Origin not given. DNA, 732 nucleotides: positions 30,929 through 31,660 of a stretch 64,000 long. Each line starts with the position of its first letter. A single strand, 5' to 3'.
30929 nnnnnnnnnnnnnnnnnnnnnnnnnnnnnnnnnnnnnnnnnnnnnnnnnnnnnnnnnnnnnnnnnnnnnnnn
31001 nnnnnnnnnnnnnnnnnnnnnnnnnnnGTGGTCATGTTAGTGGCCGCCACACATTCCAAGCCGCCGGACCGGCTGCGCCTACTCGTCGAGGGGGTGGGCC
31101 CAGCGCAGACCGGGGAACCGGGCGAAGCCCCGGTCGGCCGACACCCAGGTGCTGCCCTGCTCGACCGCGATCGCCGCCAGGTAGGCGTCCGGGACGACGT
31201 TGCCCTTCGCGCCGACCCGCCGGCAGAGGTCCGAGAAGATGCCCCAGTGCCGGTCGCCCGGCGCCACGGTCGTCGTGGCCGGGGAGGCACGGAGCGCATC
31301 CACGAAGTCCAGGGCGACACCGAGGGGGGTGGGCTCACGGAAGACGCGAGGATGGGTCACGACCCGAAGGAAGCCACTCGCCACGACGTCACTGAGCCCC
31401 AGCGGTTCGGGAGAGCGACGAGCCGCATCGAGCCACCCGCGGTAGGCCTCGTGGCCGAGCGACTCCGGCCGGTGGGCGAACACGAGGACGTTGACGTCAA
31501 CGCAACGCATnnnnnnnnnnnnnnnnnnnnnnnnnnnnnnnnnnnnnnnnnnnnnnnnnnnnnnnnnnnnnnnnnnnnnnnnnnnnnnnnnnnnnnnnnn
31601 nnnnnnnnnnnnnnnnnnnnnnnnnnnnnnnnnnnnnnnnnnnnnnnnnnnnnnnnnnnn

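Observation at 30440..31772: Two tandem VapBC-type toxin-antitoxin modules inserted between the molybdoenzyme and its CrtI-like partner genes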

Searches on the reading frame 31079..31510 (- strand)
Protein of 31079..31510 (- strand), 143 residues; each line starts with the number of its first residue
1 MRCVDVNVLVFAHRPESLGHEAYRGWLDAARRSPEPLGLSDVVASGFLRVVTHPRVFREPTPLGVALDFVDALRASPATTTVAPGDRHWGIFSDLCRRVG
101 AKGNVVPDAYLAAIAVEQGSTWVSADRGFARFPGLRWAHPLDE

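Call 3: search_protein_families(library=pfam, proteins=[window:31079-31510:-], max_evalue=0.01)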
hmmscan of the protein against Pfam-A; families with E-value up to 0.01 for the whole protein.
window:31079-31510:- (143 aa): 1 family
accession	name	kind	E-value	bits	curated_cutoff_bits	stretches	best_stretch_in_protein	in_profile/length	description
PF01850.27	PIN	-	4.7e-12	47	23.6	1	3-133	2-118/120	PIN domain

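Call 4: search_protein_families(library=ncbifam, proteins=[window:31079-31510:-], max_evalue=0.01)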
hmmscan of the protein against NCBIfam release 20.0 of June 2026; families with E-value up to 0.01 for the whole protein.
window:31079-31510:- (143 aa): 1 family
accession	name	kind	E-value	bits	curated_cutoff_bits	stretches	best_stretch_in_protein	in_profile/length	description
TIGR00028.1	Mtu_PIN_fam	subfamily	2.8e-42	144.3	73.6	1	1-142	2-142/143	TA system VapC family ribonuclease toxin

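Call 10: find_encoding_contigs(protein=window:31079-31510:-, flank=10000, max_places=10)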
Protein window:31079-31510:- (143 aa): 24 contigs read that carry it; 6 places shown.
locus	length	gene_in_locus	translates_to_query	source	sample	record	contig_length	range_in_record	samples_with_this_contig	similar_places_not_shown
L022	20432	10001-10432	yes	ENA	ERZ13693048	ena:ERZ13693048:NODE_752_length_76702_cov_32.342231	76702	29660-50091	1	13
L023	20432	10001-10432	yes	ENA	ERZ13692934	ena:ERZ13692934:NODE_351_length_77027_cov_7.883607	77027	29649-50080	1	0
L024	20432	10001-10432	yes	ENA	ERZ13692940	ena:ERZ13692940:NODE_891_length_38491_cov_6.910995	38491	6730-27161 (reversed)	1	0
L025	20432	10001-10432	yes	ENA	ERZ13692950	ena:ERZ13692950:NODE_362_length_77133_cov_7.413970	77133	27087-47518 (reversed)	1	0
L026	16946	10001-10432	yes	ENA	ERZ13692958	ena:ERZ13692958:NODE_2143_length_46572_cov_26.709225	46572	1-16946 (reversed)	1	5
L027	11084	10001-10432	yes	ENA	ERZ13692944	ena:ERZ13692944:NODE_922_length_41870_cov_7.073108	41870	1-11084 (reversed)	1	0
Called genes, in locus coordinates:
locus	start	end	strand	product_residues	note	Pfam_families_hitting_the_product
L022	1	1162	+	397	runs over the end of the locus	PF00724:Oxidored_FMN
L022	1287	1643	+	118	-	-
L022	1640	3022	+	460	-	-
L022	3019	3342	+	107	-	PF01883:FeS_assembly_P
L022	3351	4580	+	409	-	-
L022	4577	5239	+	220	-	PF12840:HTH_20 (faint)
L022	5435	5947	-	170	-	-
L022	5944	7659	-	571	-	PF01946:Thi4, PF00890:FAD_binding_2 (weak), PF01134:GIDA (faint), PF01266:DAO, PF01494:FAD_binding_3, PF01593:Amino_oxidase, PF12831:FAD_oxidored, PF13450:NAD_binding_8, +2 more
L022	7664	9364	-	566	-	PF00070:Pyr_redox (faint), PF00890:FAD_binding_2 (faint), PF01266:DAO (weak), PF01593:Amino_oxidase (faint), PF13450:NAD_binding_8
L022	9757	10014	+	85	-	PF01402:RHH_1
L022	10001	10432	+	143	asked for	PF01850:PIN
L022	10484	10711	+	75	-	PF02604:PhdYeFM_antitox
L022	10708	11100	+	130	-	PF01850:PIN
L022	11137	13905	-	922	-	PF00384:Molybdopterin, PF01568:Molydop_binding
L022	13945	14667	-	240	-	PF06314:ADC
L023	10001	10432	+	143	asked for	PF01850:PIN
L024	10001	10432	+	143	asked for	PF01850:PIN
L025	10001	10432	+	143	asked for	PF01850:PIN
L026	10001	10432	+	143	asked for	PF01850:PIN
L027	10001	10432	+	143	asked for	PF01850:PIN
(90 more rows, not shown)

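Call 16: search_solved_structures(query=window:31082-31510:-, max_evalue=0.01, show_alignments=1)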
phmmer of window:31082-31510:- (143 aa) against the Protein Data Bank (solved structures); distinct sequences matched with E-value up to 0.01: 1.
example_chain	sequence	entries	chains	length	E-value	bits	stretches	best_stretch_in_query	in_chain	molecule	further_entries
7vwo_A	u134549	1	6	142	1.2e-45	158.1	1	1-142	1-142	Ribonuclease VapC43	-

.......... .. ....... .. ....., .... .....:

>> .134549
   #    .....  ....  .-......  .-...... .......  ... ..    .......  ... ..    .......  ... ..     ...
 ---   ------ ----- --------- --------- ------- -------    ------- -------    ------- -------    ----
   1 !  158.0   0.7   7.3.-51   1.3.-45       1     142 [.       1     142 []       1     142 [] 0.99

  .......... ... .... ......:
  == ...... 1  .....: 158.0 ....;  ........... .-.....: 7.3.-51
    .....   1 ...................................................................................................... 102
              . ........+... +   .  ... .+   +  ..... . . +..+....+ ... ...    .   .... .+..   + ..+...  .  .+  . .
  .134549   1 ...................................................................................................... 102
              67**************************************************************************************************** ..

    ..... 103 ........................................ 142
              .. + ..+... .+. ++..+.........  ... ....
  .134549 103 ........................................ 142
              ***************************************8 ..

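Call 20: search_dna_similar(query=window:31082-31510:-, collection=plasmids, mode=protein, max_rows=25)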
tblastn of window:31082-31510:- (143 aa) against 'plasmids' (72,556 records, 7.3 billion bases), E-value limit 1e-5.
Records with a match: 3; places in all: 3; records where one place covers at least 80% of the query: 2.
Best place of each record, by identity: <60% 3.
By first word of the organism name: Mycobacterium 1; Gemmatirosa 1; Nonomuraea 1.
By predicted mobility (MOB-suite, as given by PLSDB): non-mobilizable 2; mobilizable 1.
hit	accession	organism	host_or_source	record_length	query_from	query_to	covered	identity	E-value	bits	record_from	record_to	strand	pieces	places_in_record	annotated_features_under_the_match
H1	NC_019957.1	Mycobacterium sp. JS623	-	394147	1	140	98%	37.9%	7e-19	88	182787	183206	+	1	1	type II toxin-antitoxin system VapC family toxin | hypothetical protein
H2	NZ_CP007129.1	Gemmatirosa kalamazoonensis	-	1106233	3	141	97%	33.1%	7e-9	60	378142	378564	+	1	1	record has no annotation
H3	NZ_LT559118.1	Nonomuraea gerenzanensis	-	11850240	84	142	41%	54.2%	2e-15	79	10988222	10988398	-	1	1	none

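Call 22: find_homologous_proteins(query=window:31082-31510:-, max_evalue=1e-10)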
Query window:31082-31510:- (143 aa): 7914 proteins with E <= 1e-10 among 8000 candidates; the best 120 are listed.
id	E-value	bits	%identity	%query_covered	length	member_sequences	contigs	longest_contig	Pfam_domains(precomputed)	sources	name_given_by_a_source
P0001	3.3e-83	295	92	100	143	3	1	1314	PF01850.28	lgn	-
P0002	7.0e-72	258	78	100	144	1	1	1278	PF01850.28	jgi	jgi:toxin-antitoxin system PIN domain toxin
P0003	4.3e-70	252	75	100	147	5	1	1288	PF01850.28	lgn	-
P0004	6.1e-70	252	78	99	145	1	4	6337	PF01850.28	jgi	jgi:hypothetical protein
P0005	7.0e-70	251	76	99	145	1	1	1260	PF01850.28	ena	-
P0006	8.8e-70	251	77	99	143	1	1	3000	PF01850.28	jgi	jgi:toxin-antitoxin system PIN domain toxin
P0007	3.6e-69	249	74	99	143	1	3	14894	PF01850.28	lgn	-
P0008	7.2e-69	248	76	99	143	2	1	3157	PF01850.28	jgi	jgi:toxin-antitoxin system PIN domain toxin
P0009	2.2e-68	247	73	99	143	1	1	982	PF01850.28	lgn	-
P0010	2.8e-68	246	75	99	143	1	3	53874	PF01850.28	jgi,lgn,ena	jgi:hypothetical protein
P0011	4.0e-68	246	75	99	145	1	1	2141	PF01850.28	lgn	-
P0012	4.2e-68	246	75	99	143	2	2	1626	PF01850.28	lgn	-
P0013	4.4e-68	246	75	99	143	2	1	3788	PF01850.28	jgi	jgi:toxin-antitoxin system PIN domain toxin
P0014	5.9e-68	245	76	99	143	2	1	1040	PF01850.28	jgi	-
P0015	7.7e-68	245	75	99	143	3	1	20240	PF01850.28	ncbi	-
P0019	3.5e-67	243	75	99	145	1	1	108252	PF01850.28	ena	-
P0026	6.5e-67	242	76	100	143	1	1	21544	PF01850.28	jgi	jgi:toxin-antitoxin system PIN domain toxin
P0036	3.5e-66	239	73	100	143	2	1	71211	PF01850.28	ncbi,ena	-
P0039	5.1e-66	239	72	99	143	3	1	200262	PF01850.28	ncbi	-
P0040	5.8e-66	239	75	99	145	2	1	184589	PF01850.28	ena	-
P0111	1.1e-63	231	69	99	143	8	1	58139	PF01850.28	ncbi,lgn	-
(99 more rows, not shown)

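Call 23: find_encoding_contigs(protein=P0019, flank=4000, max_places=2)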
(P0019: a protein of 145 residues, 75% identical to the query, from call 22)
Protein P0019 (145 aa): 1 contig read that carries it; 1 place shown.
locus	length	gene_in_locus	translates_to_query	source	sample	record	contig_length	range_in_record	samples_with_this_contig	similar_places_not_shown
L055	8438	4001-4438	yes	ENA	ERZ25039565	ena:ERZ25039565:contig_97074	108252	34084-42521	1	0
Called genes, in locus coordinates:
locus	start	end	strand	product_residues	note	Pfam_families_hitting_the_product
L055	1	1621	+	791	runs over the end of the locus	PF17831:PDH_E1_M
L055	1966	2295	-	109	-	PF24696:UGSC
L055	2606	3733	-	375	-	-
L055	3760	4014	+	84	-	PF01402:RHH_1 (weak), PF07764:Omega_Repress (weak), PF09957:VapB_antitoxin (weak)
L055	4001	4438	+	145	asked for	PF01850:PIN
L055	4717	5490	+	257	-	PF00106:adh_short, PF08659:KR, PF13561:adh_short_C2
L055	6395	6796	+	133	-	PF01636:APH, PF02958:EcKL, PF07914:DUF1679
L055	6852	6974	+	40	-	PF00106:adh_short (weak)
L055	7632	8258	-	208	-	PF00857:Isochorismatase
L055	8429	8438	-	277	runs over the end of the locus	PF00378:ECH_1 (weak), PF00440:TetR_N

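Call 24: find_encoding_contigs(protein=P0040, flank=4000, max_places=2)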
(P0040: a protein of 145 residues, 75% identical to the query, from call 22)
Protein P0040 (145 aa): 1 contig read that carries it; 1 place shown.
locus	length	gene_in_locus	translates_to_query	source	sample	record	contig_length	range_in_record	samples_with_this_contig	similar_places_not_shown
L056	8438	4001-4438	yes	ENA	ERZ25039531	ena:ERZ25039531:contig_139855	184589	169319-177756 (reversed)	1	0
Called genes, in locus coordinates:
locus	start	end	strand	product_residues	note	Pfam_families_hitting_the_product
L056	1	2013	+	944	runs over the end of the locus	PF17831:PDH_E1_M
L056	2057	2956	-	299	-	PF24696:UGSC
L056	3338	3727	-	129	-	-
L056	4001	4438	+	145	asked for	PF01850:PIN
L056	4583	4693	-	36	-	-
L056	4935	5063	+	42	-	-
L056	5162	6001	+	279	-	PF00248:Aldo_ket_red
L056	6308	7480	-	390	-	-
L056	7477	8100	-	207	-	PF02838:Glyco_hydro_20b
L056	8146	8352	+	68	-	-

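Call 25: find_encoding_contigs(protein=P0010, flank=4000, max_places=3)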
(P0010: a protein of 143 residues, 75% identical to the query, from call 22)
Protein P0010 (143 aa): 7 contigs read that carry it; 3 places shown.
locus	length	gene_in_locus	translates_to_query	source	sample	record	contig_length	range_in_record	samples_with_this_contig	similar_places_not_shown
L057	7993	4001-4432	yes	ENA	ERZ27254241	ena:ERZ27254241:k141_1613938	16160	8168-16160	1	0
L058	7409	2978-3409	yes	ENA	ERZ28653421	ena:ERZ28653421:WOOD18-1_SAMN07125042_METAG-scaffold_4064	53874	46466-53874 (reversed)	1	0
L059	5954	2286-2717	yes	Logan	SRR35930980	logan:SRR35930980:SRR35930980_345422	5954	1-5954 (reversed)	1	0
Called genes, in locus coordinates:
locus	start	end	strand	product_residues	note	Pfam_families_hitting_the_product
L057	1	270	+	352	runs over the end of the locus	PF26999:ABC-2_memb_rel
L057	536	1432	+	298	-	PF00296:Bac_luciferase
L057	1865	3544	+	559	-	PF09479:Flg_new (weak)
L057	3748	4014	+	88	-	-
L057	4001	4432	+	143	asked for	PF01850:PIN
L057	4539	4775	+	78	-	PF09957:VapB_antitoxin (weak)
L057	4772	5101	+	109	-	PF02452:PemK_toxin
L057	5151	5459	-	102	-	PF03992:ABM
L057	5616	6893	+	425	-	PF04248:NTP_transf_9, PF13622:4HBT_3, PF20789:4HBT_3C, PF02551:Acyl_CoA_thio (weak)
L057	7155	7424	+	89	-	-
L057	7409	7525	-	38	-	-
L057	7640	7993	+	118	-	?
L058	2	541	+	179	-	?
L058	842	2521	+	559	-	PF09479:Flg_new (weak)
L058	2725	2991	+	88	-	-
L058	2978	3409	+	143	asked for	PF01850:PIN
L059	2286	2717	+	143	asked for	PF01850:PIN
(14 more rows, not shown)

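Call 26: find_encoding_contigs(protein=P0039, flank=4000, max_places=2)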
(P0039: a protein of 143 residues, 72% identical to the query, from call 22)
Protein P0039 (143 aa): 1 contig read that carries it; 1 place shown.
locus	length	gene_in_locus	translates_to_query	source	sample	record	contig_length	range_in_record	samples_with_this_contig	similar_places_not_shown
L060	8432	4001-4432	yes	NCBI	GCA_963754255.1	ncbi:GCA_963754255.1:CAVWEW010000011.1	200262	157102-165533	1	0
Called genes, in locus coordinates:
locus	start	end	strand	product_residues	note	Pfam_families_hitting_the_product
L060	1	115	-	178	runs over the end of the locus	PF05988:DUF899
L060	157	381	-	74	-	-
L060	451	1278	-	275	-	PF00296:Bac_luciferase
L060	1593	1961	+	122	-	PF00903:Glyoxalase (weak), PF18029:Glyoxalase_6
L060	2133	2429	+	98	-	-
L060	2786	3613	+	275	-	PF01906:YbjQ_1 (faint)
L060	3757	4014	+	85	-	-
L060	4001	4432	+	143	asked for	PF01850:PIN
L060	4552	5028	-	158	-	PF13191:AAA_16 (faint), PF13238:AAA_18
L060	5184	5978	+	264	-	PF00106:adh_short, PF01370:Epimerase (faint), PF08659:KR, PF13561:adh_short_C2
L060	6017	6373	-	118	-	PF18029:Glyoxalase_6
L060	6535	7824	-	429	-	PF00082:Peptidase_S8 (weak)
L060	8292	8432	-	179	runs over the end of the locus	PF07884:VKOR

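Call 28: find_encoding_contigs(protein=P0026, flank=3000, max_places=2)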
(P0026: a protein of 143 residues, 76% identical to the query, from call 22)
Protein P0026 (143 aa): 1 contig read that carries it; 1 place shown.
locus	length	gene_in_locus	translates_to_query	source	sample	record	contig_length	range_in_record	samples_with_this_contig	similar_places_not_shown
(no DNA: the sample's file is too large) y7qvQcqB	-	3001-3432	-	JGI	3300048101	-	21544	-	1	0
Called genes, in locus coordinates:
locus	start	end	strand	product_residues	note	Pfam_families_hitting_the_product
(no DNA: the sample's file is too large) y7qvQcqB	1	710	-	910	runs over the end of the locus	PF03710:GlnE, PF08335:GlnD_UR_UTase, PF03710:GlnE, PF10335:DUF294_C (weak), PF08335:GlnD_UR_UTase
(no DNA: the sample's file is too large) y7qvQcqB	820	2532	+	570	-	PF00795:CN_hydrolase, PF02540:NAD_synthase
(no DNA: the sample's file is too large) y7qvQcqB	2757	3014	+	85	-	PF01402:RHH_1, PF07878:RHH_5 (weak), PF22180:RH3_dom (faint)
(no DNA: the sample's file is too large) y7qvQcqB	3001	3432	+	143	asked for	PF01850:PIN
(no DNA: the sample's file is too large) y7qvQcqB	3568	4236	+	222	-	PF00300:His_Phos_1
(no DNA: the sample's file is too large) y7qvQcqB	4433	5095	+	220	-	-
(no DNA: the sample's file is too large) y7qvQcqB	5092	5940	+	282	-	PF04305:DUF455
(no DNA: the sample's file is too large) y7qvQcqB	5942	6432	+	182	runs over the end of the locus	-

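Call 29: find_encoding_contigs(protein=P0036, flank=3000, max_places=2)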
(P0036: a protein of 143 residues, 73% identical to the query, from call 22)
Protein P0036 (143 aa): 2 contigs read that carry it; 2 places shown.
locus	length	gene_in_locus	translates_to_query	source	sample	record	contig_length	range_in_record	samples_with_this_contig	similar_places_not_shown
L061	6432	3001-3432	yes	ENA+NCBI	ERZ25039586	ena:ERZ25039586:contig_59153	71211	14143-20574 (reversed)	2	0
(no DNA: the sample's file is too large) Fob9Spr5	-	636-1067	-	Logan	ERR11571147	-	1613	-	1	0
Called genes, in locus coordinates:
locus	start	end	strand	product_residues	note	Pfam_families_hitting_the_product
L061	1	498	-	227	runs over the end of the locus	-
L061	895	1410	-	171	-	PF09861:Lar_N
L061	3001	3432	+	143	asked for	PF01850:PIN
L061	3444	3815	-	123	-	PF12710:HAD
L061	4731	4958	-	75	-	PF07993:NAD_binding_4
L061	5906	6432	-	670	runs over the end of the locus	-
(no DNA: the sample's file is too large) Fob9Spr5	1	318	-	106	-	?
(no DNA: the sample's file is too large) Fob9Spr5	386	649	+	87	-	PF01402:RHH_1, PF22180:RH3_dom (faint)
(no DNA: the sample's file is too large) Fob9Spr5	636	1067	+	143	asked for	PF01850:PIN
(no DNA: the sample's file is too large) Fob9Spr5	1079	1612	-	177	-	?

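Call 30: find_encoding_contigs(protein=P0111, flank=3000, max_places=3)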
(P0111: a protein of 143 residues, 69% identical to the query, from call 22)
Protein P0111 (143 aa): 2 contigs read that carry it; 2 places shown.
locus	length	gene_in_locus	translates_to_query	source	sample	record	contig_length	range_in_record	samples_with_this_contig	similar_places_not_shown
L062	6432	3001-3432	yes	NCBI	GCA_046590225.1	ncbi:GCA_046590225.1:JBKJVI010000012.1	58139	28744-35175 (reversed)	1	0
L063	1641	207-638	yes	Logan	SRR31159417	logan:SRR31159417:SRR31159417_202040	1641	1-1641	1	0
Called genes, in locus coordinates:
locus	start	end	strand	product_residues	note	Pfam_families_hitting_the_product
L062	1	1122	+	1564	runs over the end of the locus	PF00310:GATase_2, PF04898:Glu_syn_central, PF01645:Glu_synthase, PF01493:GXGXG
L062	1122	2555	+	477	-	PF14691:Fer4_20, PF00890:FAD_binding_2 (weak), PF01266:DAO (weak), PF03486:HI0933_like (weak), PF07992:Pyr_redox_2, PF12831:FAD_oxidored (weak), PF13450:NAD_binding_8, PF01593:Amino_oxidase (weak), +2 more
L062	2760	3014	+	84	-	PF01402:RHH_1 (weak)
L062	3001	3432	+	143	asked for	PF01850:PIN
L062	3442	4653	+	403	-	PF00108:Thiolase_N, PF02803:Thiolase_C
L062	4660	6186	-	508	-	PF00291:PALP, PF00585:Thr_dehydrat_C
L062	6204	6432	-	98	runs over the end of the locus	-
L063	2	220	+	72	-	?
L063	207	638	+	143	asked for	PF01850:PIN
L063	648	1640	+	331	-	?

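Call 50: find_related_loci(query=window:31082-31510:-, collection=viral_contigs, flank=1500)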
Query window:31082-31510:- (143 aa) in viral_contigs; peptide patterns used: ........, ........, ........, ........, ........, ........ (x = any residue, [..] = any of these).
9 stretches matched a pattern, but none encodes a relative of the query by tblastn (E <= 1e-3).

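Call 53: find_related_loci(query=A1, collection=viral_contigs, flank=1500)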
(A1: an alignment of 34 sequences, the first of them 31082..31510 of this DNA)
Query A1 (143 aa) in viral_contigs; peptide patterns used: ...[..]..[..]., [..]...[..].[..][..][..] (x = any residue, [..] = any of these).
24 stretches matched a pattern, but none encodes a relative of the query by tblastn (E <= 1e-3).
